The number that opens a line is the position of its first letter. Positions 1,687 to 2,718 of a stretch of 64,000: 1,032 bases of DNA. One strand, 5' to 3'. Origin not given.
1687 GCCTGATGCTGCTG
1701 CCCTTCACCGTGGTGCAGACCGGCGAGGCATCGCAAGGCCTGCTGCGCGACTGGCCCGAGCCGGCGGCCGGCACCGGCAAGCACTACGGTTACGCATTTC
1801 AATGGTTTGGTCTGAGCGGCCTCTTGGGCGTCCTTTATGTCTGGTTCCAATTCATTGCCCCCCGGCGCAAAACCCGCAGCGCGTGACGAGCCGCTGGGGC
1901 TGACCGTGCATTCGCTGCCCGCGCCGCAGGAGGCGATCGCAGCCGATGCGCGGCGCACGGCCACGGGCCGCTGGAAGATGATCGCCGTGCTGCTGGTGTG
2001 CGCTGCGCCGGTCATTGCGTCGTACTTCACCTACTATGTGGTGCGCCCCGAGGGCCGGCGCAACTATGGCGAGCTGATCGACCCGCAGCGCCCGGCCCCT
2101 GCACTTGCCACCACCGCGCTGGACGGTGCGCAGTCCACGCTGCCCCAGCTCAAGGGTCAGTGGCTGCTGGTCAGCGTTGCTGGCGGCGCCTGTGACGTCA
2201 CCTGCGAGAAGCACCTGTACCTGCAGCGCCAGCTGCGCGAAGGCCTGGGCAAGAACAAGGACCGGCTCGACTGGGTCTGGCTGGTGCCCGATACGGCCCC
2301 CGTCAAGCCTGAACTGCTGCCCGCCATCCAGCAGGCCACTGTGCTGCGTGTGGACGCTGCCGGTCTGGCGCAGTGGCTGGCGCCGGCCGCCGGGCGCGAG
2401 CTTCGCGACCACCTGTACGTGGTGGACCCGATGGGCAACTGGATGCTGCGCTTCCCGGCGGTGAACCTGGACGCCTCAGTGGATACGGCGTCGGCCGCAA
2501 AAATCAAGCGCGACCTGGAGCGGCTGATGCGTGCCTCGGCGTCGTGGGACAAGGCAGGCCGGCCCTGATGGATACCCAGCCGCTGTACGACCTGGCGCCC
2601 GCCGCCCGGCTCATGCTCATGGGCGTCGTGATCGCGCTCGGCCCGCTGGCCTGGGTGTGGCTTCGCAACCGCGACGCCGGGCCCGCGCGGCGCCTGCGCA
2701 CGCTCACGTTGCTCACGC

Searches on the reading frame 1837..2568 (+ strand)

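Call 15: search_protein_families(library=ncbifam, proteins=[window:1837-2568:+], max_evalue=1e-8)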
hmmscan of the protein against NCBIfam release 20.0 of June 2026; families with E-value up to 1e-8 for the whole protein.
window:1837-2568:+ (243 aa): 1 family
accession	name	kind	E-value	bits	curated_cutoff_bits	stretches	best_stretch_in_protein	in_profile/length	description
NF058629.1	PA0111_fam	equivalog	2e-13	50.6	230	1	42-209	2-160/180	PA_0111/PP_0108 family redox-active disulfide protein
